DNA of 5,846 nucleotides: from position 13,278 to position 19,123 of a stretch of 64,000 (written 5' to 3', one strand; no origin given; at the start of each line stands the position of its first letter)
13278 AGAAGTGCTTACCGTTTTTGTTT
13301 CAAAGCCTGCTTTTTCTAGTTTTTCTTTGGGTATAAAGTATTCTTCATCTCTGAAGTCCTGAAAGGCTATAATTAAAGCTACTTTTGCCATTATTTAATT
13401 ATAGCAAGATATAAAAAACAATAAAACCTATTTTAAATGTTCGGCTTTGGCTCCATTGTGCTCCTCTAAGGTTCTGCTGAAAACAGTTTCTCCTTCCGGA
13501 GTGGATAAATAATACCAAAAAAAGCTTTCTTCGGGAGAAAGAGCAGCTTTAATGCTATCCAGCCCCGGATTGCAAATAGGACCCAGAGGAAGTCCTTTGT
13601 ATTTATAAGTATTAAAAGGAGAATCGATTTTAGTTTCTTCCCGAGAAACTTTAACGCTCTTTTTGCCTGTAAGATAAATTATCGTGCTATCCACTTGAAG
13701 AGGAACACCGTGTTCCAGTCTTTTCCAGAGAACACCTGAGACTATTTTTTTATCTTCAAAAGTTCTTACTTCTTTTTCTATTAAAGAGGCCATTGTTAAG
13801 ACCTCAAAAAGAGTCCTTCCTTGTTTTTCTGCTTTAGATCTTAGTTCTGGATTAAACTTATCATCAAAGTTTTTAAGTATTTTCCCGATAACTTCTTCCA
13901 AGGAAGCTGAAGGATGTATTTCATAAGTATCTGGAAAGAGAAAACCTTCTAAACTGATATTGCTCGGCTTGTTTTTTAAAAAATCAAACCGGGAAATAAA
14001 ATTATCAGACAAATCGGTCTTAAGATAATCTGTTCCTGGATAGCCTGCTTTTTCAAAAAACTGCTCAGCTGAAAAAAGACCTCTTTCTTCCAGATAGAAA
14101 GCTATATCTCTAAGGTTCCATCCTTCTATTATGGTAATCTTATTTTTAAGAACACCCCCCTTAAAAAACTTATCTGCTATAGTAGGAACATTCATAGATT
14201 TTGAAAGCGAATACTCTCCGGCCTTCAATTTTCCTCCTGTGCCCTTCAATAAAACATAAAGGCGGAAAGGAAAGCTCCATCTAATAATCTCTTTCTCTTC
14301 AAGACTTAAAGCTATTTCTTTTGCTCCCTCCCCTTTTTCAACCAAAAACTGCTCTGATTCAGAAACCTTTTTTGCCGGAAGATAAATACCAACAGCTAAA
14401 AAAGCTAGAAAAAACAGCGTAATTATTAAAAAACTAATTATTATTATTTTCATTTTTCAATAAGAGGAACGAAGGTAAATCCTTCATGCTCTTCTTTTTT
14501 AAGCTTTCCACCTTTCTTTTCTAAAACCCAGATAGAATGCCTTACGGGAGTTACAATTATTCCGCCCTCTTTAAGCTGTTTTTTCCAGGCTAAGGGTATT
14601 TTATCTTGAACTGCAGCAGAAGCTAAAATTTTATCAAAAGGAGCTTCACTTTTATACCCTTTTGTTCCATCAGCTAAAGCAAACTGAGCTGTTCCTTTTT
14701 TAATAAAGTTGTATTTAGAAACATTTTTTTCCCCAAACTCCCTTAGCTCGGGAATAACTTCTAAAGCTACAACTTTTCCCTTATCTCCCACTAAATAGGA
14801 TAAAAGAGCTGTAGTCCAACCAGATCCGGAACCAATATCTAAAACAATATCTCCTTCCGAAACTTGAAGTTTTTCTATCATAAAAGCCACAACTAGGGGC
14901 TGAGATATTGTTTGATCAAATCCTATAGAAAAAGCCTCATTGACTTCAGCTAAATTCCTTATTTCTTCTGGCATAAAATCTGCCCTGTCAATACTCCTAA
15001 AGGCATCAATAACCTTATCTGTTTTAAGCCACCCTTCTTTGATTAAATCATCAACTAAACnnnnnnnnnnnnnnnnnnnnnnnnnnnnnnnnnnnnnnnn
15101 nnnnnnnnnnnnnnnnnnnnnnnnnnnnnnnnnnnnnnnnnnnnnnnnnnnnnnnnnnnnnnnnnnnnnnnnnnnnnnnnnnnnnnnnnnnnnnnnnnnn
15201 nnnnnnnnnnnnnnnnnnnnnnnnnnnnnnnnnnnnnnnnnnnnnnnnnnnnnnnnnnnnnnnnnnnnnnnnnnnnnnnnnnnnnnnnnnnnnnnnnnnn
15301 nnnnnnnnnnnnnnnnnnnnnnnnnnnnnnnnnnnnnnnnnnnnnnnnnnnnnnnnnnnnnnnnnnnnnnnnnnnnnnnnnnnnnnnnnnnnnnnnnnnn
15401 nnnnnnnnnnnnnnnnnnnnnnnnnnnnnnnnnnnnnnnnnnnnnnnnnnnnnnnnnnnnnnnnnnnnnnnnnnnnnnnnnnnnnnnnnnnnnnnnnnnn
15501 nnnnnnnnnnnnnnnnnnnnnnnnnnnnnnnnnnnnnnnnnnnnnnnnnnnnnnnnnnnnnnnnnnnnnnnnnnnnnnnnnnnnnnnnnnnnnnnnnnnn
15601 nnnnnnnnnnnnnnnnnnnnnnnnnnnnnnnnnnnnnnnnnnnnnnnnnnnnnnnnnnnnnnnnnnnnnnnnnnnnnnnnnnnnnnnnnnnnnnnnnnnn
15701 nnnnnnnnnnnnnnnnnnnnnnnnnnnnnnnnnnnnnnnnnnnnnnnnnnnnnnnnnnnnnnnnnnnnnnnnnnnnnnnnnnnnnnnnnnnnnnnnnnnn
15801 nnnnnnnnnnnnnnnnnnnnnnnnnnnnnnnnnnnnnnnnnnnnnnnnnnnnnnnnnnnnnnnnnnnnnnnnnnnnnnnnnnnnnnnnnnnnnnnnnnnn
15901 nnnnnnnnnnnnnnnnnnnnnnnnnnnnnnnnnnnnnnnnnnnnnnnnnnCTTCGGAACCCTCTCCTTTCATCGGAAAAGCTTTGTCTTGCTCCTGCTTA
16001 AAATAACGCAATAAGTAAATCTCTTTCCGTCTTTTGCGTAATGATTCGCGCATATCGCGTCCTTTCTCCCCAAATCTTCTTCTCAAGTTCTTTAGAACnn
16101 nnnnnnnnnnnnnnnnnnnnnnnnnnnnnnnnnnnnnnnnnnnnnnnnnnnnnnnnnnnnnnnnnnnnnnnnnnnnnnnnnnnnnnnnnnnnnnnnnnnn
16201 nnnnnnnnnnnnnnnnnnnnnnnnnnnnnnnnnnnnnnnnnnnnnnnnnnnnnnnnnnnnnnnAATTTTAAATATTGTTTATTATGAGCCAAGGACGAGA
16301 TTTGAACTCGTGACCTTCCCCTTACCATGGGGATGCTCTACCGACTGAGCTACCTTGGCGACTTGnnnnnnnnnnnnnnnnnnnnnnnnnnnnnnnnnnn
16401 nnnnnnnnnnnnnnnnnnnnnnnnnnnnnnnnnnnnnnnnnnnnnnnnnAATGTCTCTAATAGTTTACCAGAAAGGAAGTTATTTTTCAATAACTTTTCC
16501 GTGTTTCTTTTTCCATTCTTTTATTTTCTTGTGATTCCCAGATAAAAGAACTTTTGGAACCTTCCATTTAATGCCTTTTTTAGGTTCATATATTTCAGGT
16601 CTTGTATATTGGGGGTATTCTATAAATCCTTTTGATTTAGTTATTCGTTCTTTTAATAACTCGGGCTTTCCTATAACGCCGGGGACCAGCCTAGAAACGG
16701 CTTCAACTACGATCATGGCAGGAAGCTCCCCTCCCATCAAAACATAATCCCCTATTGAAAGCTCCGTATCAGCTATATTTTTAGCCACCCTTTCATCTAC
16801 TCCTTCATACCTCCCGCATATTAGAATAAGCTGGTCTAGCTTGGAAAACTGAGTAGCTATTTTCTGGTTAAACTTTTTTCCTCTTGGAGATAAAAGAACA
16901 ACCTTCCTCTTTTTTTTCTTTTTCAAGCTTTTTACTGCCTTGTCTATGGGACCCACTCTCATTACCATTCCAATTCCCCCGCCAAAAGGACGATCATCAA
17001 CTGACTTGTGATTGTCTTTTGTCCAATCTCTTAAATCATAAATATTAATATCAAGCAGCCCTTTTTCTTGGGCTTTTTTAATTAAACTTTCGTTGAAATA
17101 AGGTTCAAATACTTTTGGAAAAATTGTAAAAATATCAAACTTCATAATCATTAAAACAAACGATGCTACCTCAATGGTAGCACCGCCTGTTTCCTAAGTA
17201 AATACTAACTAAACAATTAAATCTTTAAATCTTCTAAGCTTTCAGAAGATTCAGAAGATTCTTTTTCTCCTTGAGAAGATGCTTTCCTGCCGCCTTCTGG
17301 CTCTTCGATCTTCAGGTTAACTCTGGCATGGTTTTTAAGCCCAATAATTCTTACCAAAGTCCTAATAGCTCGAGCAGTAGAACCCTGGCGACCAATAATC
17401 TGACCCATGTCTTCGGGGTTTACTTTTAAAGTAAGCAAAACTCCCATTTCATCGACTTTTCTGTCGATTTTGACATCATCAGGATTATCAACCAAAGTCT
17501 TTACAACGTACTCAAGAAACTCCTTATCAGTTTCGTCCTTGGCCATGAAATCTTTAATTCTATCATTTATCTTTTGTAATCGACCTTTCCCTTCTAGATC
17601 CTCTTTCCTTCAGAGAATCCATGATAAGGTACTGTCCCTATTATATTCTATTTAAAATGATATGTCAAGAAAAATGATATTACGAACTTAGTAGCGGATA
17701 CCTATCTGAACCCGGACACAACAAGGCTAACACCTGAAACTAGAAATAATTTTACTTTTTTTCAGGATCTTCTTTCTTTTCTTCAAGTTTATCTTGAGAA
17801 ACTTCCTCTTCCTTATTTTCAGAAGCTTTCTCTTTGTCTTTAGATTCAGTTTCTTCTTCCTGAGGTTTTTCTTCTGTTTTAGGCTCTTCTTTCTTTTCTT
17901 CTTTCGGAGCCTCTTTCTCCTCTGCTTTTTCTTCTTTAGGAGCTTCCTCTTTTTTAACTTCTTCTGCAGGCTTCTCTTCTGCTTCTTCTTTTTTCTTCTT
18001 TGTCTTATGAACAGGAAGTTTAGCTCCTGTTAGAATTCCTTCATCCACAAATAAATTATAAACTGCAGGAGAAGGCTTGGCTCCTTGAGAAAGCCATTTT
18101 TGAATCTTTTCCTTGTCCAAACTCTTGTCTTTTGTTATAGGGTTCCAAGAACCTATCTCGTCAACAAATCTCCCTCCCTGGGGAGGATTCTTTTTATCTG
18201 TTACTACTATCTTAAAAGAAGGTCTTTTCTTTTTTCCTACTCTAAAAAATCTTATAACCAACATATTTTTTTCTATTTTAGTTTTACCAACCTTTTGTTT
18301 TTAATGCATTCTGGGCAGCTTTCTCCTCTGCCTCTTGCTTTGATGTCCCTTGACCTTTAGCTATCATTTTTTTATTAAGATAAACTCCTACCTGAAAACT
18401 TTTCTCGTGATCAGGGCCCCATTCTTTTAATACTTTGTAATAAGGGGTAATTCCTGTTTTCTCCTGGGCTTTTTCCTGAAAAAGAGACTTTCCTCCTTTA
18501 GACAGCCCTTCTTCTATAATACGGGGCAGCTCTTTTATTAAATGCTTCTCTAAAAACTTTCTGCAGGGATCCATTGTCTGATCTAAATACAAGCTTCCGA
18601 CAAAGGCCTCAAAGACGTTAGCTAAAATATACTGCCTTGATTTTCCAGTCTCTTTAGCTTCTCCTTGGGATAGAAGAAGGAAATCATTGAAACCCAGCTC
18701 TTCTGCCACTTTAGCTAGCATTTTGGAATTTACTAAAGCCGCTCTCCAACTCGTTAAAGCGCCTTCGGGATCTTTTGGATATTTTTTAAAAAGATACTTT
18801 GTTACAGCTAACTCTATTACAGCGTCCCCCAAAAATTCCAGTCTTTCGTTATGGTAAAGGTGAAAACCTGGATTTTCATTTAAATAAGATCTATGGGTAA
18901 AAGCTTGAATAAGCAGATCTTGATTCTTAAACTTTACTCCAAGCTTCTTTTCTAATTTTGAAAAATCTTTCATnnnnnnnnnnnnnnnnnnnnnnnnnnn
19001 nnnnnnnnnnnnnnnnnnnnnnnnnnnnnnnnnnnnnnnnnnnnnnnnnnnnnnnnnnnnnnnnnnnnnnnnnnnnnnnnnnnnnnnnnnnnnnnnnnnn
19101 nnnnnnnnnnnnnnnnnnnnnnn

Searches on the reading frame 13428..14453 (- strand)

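Call 84: search_protein_families(library=pfam, proteins=[window:13428-14453:-], max_evalue=0.00001)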
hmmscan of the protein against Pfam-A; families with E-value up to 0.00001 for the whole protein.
window:13428-14453:- (341 aa): 1 family
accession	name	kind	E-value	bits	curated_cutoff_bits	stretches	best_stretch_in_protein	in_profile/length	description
PF02618.21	YceG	-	4.2e-77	259.8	32.4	1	37-337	2-274/275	YceG-like family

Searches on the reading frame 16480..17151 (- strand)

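Call 49: search_protein_families(library=pfam, proteins=[window:16480-17151:-], max_evalue=0.001)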
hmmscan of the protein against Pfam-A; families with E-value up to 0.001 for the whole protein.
window:16480-17151:- (223 aa): 2 families
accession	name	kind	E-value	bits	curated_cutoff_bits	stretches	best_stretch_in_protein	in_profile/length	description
PF01746.26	tRNA_m1G_MT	-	3.1e-52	177.6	27.3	1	25-217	2-185/195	tRNA (Guanine-1)-methyltransferase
PF22055.1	MvaT_DBD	-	0.00043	20.6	27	0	205-219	17-31/37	Bacterial xenogeneic silencer MvaT, C-terminal domain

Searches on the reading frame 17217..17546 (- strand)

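Call 49: search_protein_families(library=pfam, proteins=[window:17217-17546:-], max_evalue=0.001)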
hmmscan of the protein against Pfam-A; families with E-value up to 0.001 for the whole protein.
window:17217-17546:- (109 aa): 2 families
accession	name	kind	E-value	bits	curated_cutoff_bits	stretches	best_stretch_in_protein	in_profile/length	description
PF13083.13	KH_KhpA-B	-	2.1e-22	79.3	32.1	1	8-80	1-73/73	KhpA/KhpB, KH domain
PF07650.23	KH_2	-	0.00074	19.7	22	1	23-82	16-72/78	KH domain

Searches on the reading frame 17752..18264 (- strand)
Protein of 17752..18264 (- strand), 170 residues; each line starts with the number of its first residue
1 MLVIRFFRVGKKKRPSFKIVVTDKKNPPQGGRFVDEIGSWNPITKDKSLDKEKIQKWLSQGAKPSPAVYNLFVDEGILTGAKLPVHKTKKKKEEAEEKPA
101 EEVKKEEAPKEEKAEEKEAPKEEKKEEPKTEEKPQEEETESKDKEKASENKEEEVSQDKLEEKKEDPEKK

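Call 49: search_protein_families(library=pfam, proteins=[window:17752-18264:-], max_evalue=0.001)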
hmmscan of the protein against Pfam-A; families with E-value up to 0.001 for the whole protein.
window:17752-18264:- (170 aa): 1 family
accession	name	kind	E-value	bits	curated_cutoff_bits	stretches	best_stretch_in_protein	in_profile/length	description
PF00886.24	Ribosomal_S16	-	1.3e-18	67.1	27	1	8-65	1-62/62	Ribosomal protein S16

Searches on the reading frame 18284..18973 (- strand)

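Call 49: search_protein_families(library=pfam, proteins=[window:18284-18973:-], max_evalue=0.001)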
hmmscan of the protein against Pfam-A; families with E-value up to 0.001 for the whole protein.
window:18284-18973:- (229 aa): 4 families
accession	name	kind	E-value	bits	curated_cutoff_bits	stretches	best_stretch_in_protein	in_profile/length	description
PF14622.11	Ribonucleas_3_3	-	1.9e-36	125.5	35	1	17-148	1-127/128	Ribonuclease-III-like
PF00636.31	Ribonuclease_3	-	4.7e-28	98.4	27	1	43-132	1-101/102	Ribonuclease III domain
PF22935.1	RM44_endonuclase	-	1.1e-14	55.1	27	1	8-128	10-139/139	Large ribosomal subunit protein mL44, endonuclease domain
PF00035.32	dsrm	-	1.4e-14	54.8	23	1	162-225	2-64/66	Double-stranded RNA binding motif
